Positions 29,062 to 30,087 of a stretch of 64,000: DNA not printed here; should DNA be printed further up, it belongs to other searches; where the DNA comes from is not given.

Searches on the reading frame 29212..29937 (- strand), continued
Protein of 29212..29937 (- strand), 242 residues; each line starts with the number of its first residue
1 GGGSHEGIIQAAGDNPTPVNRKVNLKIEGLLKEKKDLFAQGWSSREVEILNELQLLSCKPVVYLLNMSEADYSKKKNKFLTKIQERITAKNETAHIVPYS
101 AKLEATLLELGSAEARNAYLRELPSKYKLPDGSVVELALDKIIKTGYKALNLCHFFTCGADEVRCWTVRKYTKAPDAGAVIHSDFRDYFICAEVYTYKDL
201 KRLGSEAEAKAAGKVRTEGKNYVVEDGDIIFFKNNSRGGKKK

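Call 14: list_cluster_members(proteins=[P0002, P0001, P0004])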
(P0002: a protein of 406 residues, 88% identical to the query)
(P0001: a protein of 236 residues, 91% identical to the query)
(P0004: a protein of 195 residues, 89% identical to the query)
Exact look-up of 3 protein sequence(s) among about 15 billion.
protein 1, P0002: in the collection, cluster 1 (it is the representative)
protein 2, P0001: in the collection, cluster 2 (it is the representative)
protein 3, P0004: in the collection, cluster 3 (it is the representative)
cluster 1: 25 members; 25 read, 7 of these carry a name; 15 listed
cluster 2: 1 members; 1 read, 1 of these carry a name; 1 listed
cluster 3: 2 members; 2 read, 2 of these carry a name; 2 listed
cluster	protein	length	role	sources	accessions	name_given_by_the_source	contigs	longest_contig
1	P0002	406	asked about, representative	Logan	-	-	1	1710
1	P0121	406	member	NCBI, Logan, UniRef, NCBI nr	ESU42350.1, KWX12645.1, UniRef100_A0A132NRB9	putative GTPase/ TGS domain protein/ GTP-binding protein [Giardia duodenalis assemblage B] | Obg-like ATPase 1 n=2 Tax=Giardia intestinalis TaxID=5741 RepID=A0A132NRB9_GIAIN | GTPase, TGS domain protein [Giardia intestinalis]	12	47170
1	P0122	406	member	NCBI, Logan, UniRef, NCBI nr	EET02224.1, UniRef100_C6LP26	GTP-binding protein, putative [Giardia duodenalis ATCC 50581] | Obg-like ATPase 1 n=1 Tax=Giardia intestinalis (strain ATCC 50581 / GS clone H7) ... | GTP-binding protein, putative [Giardia intestinalis ATCC 50581]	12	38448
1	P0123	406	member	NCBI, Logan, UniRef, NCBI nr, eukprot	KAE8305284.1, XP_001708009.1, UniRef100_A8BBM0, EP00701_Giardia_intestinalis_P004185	GTP dependent nucleic acid binding protein [Giardia duodenalis] | Obg-like ATPase 1 n=1 Tax=Giardia intestinalis (strain ATCC 50803 / WB clone C6) ... | GTP dependent nucleic acid binding protein [Giardia intestinalis]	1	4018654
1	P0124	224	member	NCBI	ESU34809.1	GTP-binding protein, partial [Giardia duodenalis]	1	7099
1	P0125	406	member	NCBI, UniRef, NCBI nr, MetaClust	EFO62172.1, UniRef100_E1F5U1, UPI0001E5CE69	GTP-binding protein, putative [Giardia lamblia P15] | Obg-like ATPase 1 n=1 Tax=Giardia intestinalis (strain P15) TaxID=658858 ... | status=active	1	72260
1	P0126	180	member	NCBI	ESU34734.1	GTPase, TGS domain protein, partial [Giardia duodenalis]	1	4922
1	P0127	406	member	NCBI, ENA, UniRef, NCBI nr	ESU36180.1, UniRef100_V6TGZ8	GTPase, TGS domain protein [Giardia duodenalis] | Obg-like ATPase 1 n=1 Tax=Giardia intestinalis TaxID=5741 RepID=V6TGZ8_GIAIN | GTPase, TGS domain protein [Giardia intestinalis]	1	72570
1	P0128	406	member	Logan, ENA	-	-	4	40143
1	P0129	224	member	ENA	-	-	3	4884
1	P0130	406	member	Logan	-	-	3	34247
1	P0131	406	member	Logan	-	-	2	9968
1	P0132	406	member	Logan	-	-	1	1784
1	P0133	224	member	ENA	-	-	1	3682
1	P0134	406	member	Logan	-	-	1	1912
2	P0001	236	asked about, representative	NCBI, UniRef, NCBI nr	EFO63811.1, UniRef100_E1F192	GTP-binding protein [Giardia lamblia P15] | GTP-binding protein n=1 Tax=Giardia intestinalis (strain P15) TaxID=658858 ...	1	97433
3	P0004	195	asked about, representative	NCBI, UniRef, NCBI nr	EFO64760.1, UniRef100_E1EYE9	GTP-binding protein [Giardia lamblia P15] | GTP-binding protein n=1 Tax=Giardia intestinalis (strain P15) TaxID=658858 ...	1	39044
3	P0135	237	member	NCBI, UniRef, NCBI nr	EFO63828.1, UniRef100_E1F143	GTP-binding protein, putative [Giardia lamblia P15] | GTP-binding protein, putative n=1 Tax=Giardia intestinalis (strain P15) TaxID=658858 ...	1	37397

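Call 19: find_encoding_contigs(protein=P0123, flank=6000, max_places=3)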
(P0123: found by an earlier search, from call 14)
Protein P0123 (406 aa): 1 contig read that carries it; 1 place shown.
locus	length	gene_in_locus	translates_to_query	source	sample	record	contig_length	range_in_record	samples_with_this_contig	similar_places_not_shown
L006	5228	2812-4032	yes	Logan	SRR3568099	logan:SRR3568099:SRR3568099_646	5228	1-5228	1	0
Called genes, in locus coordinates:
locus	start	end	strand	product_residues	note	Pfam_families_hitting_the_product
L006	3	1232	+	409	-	?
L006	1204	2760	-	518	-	-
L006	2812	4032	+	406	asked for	PF01926:MMR_HSR1, PF06071:YchF-GTPase_C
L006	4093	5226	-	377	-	?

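Call 21: search_protein_families(library=pfam, proteins=[L001:12808-13914:+, L001:14245-15510:+, L001:15552-16097:+, L002:13665-15518:+, L002:15536-16132:+, L001:6661-7347:+], max_evalue=0.1)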
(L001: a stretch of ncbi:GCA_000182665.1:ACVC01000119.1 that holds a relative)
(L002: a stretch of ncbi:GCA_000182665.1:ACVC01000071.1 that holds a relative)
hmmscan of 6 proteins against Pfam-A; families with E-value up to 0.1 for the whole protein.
L001:12808-13914:+ (369 aa): 0 families

L001:14245-15510:+ (422 aa): 1 family
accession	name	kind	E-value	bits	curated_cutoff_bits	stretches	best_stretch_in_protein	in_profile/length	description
PF00078.32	RVT_1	-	2.2e-11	44.3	29.6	1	273-411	1-136/205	Reverse transcriptase (RNA-dependent DNA polymerase)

L001:15552-16097:+ (182 aa): 2 families
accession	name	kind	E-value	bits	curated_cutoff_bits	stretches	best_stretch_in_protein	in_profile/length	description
PF00078.32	RVT_1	-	0.0036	17.5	29.6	1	3-43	164-204/205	Reverse transcriptase (RNA-dependent DNA polymerase)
PF00680.25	RdRP_1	-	0.076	12.2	23.9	1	9-47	353-393/450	Viral RNA-dependent RNA polymerase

L002:13665-15518:+ (618 aa): 3 families
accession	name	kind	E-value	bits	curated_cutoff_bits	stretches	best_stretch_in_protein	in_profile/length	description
PF00078.32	RVT_1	-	6.2e-27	95.1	29.6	1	273-479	1-204/205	Reverse transcriptase (RNA-dependent DNA polymerase)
PF16293.11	zf-C2H2_9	-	0.0017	18.6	29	1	46-73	2-32/59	C2H2 type zinc-finger (1 copy)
PF01507.26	PAPS_reduct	-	0.027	14.9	22.5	0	426-475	22-71/175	Phosphoadenosine phosphosulfate reductase domain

L002:15536-16132:+ (199 aa): 1 family
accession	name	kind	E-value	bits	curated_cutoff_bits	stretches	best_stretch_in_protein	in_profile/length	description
PF22159.1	PSMA-like_N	-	0.028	14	26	1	50-121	135-199/329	Maltose-forming alpha-amylase-like, N-terminal domain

L001:6661-7347:+ (229 aa): 1 family
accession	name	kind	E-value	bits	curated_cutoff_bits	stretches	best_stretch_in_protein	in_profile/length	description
PF13891.11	zf-C3Hc3H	-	0.00022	21.9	27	1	66-124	1-62/62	Potential DNA-binding domain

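Call 22: find_encoding_contigs(protein=P0125, flank=10000, max_places=3)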
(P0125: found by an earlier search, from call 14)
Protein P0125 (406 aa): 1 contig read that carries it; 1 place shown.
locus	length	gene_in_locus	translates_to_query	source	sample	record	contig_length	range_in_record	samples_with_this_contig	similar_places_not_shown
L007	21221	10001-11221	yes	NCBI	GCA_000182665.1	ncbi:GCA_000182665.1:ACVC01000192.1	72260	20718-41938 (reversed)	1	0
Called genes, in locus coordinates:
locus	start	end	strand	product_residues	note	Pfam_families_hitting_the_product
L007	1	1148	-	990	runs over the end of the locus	-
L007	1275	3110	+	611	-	PF08156:NOP5NT, PF01798:Nop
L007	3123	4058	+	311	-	PF00069:Pkinase, PF07714:PK_Tyr_Ser-Thr, PF06293:Kdo (weak)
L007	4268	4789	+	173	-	PF02996:Prefoldin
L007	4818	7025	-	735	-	PF01841:Transglut_core (faint)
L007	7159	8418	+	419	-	-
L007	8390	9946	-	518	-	-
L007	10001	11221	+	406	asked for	PF01926:MMR_HSR1, PF06071:YchF-GTPase_C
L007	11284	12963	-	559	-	PF12796:Ank_2, PF13637:Ank_4 (faint), PF00023:Ank (faint), PF13606:Ank_3 (faint), PF13857:Ank_5 (faint), PF12796:Ank_2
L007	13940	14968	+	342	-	PF13606:Ank_3 (faint), PF24521:Ank_KRIT1 (faint), PF12796:Ank_2, PF13857:Ank_5 (weak), PF00023:Ank (weak), PF13637:Ank_4 (weak), PF12796:Ank_2, PF13857:Ank_5 (weak)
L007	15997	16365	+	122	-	PF02136:NTF2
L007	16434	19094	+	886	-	-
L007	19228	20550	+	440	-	-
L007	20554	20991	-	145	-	PF01894:YjbQ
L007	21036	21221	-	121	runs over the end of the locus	-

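Call 39: find_encoding_contigs(protein=P0124, flank=10000, max_places=3)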
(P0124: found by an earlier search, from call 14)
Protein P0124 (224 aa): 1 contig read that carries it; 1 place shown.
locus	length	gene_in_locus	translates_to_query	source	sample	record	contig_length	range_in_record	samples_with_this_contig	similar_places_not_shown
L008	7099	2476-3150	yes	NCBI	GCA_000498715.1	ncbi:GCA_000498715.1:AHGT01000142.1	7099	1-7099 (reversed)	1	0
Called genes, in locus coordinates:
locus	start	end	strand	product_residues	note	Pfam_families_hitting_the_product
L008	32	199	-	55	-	-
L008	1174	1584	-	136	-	-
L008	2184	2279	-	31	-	-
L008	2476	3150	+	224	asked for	PF06071:YchF-GTPase_C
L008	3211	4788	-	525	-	PF00023:Ank (faint), PF12796:Ank_2, PF13606:Ank_3 (faint), PF13637:Ank_4 (faint), PF13857:Ank_5 (faint), PF12796:Ank_2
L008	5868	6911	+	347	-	PF12796:Ank_2, PF13857:Ank_5 (faint), PF13606:Ank_3 (faint), PF13637:Ank_4 (faint), PF24521:Ank_KRIT1 (faint), PF12796:Ank_2, PF00023:Ank (weak), PF12796:Ank_2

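Call 40: find_encoding_contigs(protein=P0129, flank=10000, max_places=4)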
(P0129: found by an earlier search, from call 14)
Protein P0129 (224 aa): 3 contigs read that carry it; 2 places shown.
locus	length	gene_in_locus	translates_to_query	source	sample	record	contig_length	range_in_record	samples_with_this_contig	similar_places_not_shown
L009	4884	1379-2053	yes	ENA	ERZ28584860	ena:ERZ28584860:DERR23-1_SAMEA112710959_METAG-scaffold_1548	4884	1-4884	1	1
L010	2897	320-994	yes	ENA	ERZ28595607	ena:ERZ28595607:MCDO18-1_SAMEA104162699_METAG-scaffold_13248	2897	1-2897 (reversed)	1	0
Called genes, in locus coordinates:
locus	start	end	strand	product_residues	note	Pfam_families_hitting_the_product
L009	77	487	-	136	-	-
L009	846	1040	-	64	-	-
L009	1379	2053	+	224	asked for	PF06071:YchF-GTPase_C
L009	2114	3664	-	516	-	PF00023:Ank (faint), PF12796:Ank_2, PF13606:Ank_3 (faint), PF13637:Ank_4 (faint), PF13857:Ank_5 (faint), PF12796:Ank_2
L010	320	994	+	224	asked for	PF06071:YchF-GTPase_C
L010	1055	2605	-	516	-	PF00023:Ank (faint), PF12796:Ank_2, PF13606:Ank_3 (faint), PF13637:Ank_4 (faint), PF13857:Ank_5 (faint), PF12796:Ank_2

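Call 41: find_encoding_contigs(protein=P0135, flank=10000, max_places=3)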
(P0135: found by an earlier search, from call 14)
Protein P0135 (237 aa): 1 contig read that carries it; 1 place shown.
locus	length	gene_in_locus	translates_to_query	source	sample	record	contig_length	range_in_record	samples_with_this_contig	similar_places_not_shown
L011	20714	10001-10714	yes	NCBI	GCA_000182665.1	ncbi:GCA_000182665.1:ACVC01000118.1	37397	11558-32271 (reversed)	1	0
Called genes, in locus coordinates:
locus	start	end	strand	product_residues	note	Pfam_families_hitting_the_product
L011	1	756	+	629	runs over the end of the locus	-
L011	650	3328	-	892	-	PF17681:GCP_N_terminal, PF04130:GCP_C_terminal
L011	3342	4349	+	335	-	-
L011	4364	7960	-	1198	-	PF00009:GTP_EFTU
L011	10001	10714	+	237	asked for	PF06071:YchF-GTPase_C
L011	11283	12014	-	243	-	PF13637:Ank_4 (faint), PF13857:Ank_5 (faint), PF00023:Ank (faint), PF13606:Ank_3 (faint), PF12796:Ank_2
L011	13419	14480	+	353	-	PF12796:Ank_2, PF13606:Ank_3 (faint), PF13857:Ank_5 (faint), PF24521:Ank_KRIT1 (faint), PF12796:Ank_2, PF00023:Ank (weak), PF13637:Ank_4, PF12796:Ank_2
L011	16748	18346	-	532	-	-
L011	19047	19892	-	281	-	-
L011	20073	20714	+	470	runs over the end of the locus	-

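Call 60: find_encoding_contigs(protein=window:29212-29883:-, flank=10000, max_places=8)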
Protein seq(224 aa) (224 aa): no gene with exactly this product is on record in the collection.

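Call 61: find_homologous_proteins(query=L011:16751-18346:-, max_evalue=1e-30)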
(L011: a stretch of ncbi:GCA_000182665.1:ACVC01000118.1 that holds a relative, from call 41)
Query L011:16751-18346:- (532 aa): 4 proteins with E <= 1e-30 among 8000 candidates.
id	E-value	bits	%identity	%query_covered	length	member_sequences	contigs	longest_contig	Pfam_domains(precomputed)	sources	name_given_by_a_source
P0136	0.0e+0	1053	91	100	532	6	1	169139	PF09730.15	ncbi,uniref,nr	ncbi:Hypothetical protein DHA2_12074 [Giardia duodenalis]|uniref:Uncharacterized protein n=1 Tax=Gia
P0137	6.3e-281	950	84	97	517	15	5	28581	-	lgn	-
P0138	4.7e-273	924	78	100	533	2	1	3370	-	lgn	-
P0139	2.9e-270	915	79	100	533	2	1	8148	-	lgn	-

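Call 62: find_encoding_contigs(protein=P0136, flank=10000, max_places=3)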
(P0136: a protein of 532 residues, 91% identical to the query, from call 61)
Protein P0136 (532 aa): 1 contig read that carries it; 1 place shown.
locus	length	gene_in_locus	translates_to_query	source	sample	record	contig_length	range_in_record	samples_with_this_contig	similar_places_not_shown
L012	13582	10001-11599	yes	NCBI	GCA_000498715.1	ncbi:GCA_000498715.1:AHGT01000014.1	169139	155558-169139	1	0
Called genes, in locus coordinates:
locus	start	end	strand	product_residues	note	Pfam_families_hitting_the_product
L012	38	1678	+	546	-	PF00150:Cellulase (faint)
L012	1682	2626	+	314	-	-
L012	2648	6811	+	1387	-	PF00005:ABC_tran (faint), PF02463:SMC_N, PF13175:AAA_15, PF13304:AAA_21 (faint), PF13476:AAA_23, PF13555:AAA_29 (weak), PF02463:SMC_N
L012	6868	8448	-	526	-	-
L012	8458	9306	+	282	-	-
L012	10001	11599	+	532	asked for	PF09730:BicD (weak)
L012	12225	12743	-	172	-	-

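Call 68: search_solved_structures(query=window:29212-29883:-, max_evalue=1e-10, show_alignments=1)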
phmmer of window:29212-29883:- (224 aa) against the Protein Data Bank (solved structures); distinct sequences matched with E-value up to 1e-10: 7.
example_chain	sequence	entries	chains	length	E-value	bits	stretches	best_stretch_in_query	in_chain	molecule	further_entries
5ee0_A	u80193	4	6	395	1.6e-58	201.2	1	8-224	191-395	Obg-like ATPase 1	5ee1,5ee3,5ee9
7y9i_A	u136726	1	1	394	3e-58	200.3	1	7-224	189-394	Obg-like ATPase 1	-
2ohf_A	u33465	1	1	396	3.3e-55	190.4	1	14-220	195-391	GTP-binding protein 9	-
1ni3_A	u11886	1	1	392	5.2e-47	163.6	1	12-217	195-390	YchF GTP-binding protein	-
2dby_A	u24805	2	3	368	3.2e-33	118.6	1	29-215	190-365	GTP-binding protein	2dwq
1jal_A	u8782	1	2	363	1.3e-32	116.6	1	18-217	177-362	YchF protein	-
8kie_y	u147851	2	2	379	5.8e-30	107.9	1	22-215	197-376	Ribosome-binding ATPase YchF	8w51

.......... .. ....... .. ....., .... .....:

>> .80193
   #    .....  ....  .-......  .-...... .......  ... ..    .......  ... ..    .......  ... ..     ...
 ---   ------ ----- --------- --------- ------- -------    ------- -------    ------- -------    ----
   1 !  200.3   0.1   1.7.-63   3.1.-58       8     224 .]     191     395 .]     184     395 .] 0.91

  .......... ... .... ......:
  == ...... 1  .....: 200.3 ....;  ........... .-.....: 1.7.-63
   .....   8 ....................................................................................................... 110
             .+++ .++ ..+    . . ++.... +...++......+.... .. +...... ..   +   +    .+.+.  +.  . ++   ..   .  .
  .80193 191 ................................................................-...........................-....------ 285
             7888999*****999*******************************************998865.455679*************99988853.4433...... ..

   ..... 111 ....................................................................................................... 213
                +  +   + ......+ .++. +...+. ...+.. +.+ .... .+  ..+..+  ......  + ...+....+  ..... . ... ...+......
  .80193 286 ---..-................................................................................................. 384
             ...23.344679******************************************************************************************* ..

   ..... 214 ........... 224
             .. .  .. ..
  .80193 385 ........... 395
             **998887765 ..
